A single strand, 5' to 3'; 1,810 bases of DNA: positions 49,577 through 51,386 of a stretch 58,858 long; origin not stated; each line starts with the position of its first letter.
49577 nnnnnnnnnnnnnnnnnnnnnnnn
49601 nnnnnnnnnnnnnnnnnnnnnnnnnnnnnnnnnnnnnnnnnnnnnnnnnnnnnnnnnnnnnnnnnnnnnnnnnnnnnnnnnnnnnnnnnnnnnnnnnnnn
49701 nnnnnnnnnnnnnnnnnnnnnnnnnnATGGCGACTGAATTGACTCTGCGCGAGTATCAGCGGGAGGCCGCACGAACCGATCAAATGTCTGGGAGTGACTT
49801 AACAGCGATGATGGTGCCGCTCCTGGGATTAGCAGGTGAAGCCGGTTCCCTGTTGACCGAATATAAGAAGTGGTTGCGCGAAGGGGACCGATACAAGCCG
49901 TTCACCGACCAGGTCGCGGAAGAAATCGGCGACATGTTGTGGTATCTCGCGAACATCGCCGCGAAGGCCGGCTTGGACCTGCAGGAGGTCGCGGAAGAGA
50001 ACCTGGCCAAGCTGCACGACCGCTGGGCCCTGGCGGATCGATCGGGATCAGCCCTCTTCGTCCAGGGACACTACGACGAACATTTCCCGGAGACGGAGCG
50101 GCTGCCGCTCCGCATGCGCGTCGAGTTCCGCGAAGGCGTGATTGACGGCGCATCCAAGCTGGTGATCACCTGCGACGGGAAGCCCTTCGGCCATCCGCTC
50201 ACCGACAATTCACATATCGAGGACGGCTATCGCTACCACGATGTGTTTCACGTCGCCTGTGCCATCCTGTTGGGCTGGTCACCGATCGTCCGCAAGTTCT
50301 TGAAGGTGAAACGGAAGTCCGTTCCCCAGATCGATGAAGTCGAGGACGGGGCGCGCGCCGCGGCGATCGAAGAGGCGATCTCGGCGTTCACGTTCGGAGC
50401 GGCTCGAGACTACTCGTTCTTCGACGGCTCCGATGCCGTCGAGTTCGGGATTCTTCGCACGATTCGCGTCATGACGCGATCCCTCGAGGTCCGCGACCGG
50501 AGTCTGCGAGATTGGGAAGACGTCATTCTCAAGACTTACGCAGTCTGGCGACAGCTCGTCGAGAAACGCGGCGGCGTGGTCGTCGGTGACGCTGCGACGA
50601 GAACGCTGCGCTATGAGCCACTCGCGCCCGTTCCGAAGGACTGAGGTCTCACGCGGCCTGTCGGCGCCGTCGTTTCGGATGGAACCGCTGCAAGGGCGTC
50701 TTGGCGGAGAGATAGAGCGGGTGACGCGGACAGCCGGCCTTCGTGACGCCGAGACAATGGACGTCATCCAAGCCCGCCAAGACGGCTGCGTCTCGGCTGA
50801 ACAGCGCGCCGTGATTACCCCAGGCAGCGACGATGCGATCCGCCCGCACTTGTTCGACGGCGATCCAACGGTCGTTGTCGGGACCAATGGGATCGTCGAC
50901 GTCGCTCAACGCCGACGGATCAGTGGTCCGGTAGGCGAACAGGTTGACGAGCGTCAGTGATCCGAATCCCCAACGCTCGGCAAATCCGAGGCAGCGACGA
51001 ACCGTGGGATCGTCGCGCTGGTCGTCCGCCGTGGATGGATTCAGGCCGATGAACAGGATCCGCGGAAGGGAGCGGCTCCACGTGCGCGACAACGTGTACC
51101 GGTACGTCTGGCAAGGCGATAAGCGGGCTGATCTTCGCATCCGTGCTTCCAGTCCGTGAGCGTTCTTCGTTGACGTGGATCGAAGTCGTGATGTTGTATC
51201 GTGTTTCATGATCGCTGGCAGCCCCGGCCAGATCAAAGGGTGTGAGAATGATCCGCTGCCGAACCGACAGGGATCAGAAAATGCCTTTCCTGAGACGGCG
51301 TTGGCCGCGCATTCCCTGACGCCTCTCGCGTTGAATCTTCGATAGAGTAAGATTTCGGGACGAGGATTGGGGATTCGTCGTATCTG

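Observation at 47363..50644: Five-gene XRE/ImmA-gated nucleotide-enzyme cassette inserted antisense at the terminase|W-portal junction: candidate new conflict system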

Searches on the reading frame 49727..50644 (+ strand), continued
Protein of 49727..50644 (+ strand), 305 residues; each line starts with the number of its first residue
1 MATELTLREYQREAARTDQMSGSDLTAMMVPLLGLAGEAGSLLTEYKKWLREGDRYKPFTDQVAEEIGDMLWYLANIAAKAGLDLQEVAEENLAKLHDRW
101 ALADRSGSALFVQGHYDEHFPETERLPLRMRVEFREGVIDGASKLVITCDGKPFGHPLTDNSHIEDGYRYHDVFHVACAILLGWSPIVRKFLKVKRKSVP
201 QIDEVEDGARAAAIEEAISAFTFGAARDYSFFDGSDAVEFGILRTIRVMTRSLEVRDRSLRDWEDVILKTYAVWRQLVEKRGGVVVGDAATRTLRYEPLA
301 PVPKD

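Call 82: fold_search(model_id=the predicted structure, library=pdb)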
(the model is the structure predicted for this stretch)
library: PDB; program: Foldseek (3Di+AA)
matches with E <= 10: 187; with E <= 0.001: 0
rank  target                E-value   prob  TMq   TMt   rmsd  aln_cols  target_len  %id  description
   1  2a3q_A                1.7e-02  1.00  0.26  0.62   3.7       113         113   21  X-Ray Structure of Protein from Mus Musculus MM.29898 (released 2005-07-19)
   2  2a3q_B                1.8e-02  1.00  0.26  0.64   3.7       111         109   22  X-Ray Structure of Protein from Mus Musculus MM.29898 (released 2005-07-19)
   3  6sqz_D                1.9e-02  1.00  0.26  0.62   4.0       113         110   24  Mouse dCTPase in complex with dCMPNPP (released 2020-01-29)
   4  6sqw_A                2.2e-02  1.00  0.25  0.59   4.0       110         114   24  Mouse dCTPase in complex with 5-Me-dCMP (released 2020-01-29)
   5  6sqy_D                2.3e-02  1.00  0.25  0.59   4.0       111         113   24  Mouse dCTPase in complex with dCMP (released 2020-01-29)
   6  7mu5_E                2.4e-02  1.00  0.26  0.64   4.1       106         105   25  Human DCTPP1 bound to Triptolide (released 2022-08-24)
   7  7mu5_F                2.6e-02  1.00  0.26  0.66   3.7       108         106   24  Human DCTPP1 bound to Triptolide (released 2022-08-24)
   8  7mu5_A                2.6e-02  1.00  0.26  0.62   4.0       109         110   25  Human DCTPP1 bound to Triptolide (released 2022-08-24)
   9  6sqw_D                2.6e-02  1.00  0.25  0.60   4.0       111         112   24  Mouse dCTPase in complex with 5-Me-dCMP (released 2020-01-29)
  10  2q5z_A                2.9e-02  1.00  0.23  0.64   5.0       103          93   22  Crystal structure of iMazG from Vibrio DAT 722: Ntag-iMazG (P43212) (released 2007-10-09)
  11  2oie_D                3.1e-02  1.00  0.23  0.63   3.7       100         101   24  Crystal structure of RS21-C6 core segment RSCUT (released 2007-03-06)
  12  7mu5_B                3.1e-02  1.00  0.25  0.64   4.0       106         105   25  Human DCTPP1 bound to Triptolide (released 2022-08-24)
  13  7mu5_C                3.4e-02  1.00  0.26  0.65   4.0       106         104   24  Human DCTPP1 bound to Triptolide (released 2022-08-24)
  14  2oie_B                3.9e-02  1.00  0.23  0.57   4.3       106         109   24  Crystal structure of RS21-C6 core segment RSCUT (released 2007-03-06)
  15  2q5z_B                4.1e-02  1.00  0.24  0.69   4.4        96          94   22  Crystal structure of iMazG from Vibrio DAT 722: Ntag-iMazG (P43212) (released 2007-10-09)
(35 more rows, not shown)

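Call 96: fold_search(model_id=the predicted structure, library=viral)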
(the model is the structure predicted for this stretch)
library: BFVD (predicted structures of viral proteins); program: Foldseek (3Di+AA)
matches with E <= 10: 328; with E <= 0.001: 4
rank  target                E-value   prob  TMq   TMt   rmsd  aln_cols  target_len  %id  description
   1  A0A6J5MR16            3.4e-04  1.00  0.27  0.62   4.4       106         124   34  MazG Predicted pyrophosphatase [uncultured Caudovirales phage]
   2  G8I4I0                7.2e-04  1.00  0.28  0.48   5.1       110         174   37  MazG [Mycobacterium phage DS6A]
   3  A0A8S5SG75            7.5e-04  1.00  0.27  0.37   4.5       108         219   33  NTP-PPase-like protein [Siphoviridae sp. ctzyE57]
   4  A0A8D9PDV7            8.7e-04  1.00  0.30  0.78   2.9       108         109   32  NTP-PPase [Siphoviridae sp. ctoNj20]
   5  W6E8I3                1.6e-03  1.00  0.28  0.34   7.3       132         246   26  Putative nucleoside triphosphate pyrophosphohydrolase [Rhizobium phage vB_RglS_P106B]
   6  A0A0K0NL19            1.7e-03  1.00  0.28  0.43   7.2       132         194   26  NTP pyrophosphohydrolase MazG-like domain-containing protein [Gordonia phage GMA6]
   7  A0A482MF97            2.1e-03  1.00  0.29  0.37   6.2       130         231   28  (no name in the UniProt tables at hand)
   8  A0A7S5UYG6            5.1e-03  1.00  0.28  0.52   6.7       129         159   29  (no name in the UniProt tables at hand)
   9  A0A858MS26            6.2e-03  1.00  0.28  0.25   5.1       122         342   30  (no name in the UniProt tables at hand)
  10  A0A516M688            7.2e-03  1.00  0.27  0.74   3.8       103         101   27  (no name in the UniProt tables at hand)
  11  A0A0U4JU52            1.4e-02  1.00  0.28  0.79   3.1       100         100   22  Pyrophosphohydrolase [Arthrobacter phage Salgado]
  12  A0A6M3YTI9            1.6e-02  1.00  0.27  0.53   4.4       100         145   23  MazG [Alteromonas phage vB_AcoS-R7M]
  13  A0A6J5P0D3            2.0e-02  1.00  0.23  0.47   9.4       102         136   25  NTP pyrophosphohydrolase MazG, putative catalytic core [uncultured Caudovirales phage]
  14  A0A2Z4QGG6            2.6e-02  1.00  0.24  0.36  10.7       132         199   23  (no name in the UniProt tables at hand)
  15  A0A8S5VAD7            3.0e-02  1.00  0.23  0.38  11.5       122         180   20  Disulfide-rich peptide [Siphoviridae sp. ct6bU4]
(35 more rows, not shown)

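Call 101: find_encoding_contigs(protein=P0170, flank=10000, max_places=2)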
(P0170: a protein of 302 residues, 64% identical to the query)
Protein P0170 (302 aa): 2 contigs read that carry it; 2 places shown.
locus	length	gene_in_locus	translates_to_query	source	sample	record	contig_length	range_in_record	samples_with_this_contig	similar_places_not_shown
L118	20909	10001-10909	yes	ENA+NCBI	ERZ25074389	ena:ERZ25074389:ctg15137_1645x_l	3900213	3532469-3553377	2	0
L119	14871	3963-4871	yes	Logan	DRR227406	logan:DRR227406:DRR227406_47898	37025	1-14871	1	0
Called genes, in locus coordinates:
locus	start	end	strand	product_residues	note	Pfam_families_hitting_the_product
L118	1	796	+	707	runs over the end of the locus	PF09250:Prim-Pol (weak), PF13481:AAA_25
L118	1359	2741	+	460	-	PF02195:ParB_N, PF01555:N6_N4_Mtase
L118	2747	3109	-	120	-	-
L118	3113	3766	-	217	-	PF05066:HARE-HTH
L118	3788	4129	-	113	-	-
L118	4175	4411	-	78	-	PF21841:DUF6900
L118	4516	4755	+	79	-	-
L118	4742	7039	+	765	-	PF20454:GpA_nuclease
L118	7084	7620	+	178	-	PF07799:DUF1643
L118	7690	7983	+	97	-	-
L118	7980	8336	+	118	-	PF12844:HTH_19, PF13560:HTH_31, PF01381:HTH_3, PF13413:HTH_25 (weak)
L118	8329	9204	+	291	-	PF06114:Peptidase_M78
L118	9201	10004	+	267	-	-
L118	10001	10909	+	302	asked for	PF03819:MazG (weak), PF18722:MazG_C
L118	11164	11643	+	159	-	-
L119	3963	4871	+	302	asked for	PF03819:MazG (weak), PF18722:MazG_C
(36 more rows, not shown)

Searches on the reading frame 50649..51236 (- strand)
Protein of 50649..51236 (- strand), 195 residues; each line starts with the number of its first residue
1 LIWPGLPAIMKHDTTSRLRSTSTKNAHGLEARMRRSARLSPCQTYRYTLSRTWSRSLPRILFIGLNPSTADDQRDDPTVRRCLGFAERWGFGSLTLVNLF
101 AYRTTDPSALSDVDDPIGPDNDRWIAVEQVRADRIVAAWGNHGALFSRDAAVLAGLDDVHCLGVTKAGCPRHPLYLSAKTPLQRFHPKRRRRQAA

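Call 3: search_protein_families(library=pfam, max_evalue=0.01, proteins=[window:50649-51236:-])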
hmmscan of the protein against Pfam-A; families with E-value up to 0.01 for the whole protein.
window:50649-51236:- (195 aa): 1 family
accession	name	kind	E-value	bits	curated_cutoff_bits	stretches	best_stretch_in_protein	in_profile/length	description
PF07799.17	DUF1643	-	2.3e-46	157.6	22.5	1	46-174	1-134/134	Protein of unknown function (DUF1643)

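Call 5: search_protein_families(library=padloc, max_evalue=0.01, proteins=[window:50649-51236:-])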
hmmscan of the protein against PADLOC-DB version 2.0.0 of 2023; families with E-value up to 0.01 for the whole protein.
window:50649-51236:- (195 aa): 0 families

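Call 6: search_protein_families(library=ncbifam, max_evalue=0.01, proteins=[window:50649-51236:-])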
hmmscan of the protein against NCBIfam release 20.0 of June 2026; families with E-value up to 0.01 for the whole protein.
window:50649-51236:- (195 aa): 0 families

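Call 7: search_protein_families(library=phrogs, max_evalue=0.01, proteins=[window:50649-51236:-])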
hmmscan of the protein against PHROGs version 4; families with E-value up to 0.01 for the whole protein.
window:50649-51236:- (195 aa): 1 family
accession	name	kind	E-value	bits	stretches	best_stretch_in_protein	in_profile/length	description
phrog_3230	-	unknown function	2.4e-56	191.1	1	31-188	5-166/167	-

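Call 60: search_solved_structures(query=A5, max_evalue=10, show_alignments=2)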
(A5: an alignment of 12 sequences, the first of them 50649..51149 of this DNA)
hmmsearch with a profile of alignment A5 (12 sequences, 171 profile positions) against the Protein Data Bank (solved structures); distinct sequences matched with E-value up to 10: 6.
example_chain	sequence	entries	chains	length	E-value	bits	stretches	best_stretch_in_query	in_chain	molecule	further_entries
5gs0_X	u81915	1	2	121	0.27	14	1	32-73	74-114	heavy chain (anti-Lid)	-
7tye_A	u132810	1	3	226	0.66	12.7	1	46-83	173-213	3,4-dihydroxy-2-butanone 4-phosphate synthase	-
5gru_L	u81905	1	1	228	0.68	12.7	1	32-73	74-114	diabody protein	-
1iez_A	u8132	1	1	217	0.78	12.5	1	46-82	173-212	3,4-Dihydroxy-2-Butanone 4-Phosphate Synthase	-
1g57_A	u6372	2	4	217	0.78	12.5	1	46-82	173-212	3,4-DIHYDROXY-2-BUTANONE 4-PHOSPHATE SYNTHASE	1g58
3t6c_A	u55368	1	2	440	1.6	11.5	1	79-112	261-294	Putative ManD family dehydratase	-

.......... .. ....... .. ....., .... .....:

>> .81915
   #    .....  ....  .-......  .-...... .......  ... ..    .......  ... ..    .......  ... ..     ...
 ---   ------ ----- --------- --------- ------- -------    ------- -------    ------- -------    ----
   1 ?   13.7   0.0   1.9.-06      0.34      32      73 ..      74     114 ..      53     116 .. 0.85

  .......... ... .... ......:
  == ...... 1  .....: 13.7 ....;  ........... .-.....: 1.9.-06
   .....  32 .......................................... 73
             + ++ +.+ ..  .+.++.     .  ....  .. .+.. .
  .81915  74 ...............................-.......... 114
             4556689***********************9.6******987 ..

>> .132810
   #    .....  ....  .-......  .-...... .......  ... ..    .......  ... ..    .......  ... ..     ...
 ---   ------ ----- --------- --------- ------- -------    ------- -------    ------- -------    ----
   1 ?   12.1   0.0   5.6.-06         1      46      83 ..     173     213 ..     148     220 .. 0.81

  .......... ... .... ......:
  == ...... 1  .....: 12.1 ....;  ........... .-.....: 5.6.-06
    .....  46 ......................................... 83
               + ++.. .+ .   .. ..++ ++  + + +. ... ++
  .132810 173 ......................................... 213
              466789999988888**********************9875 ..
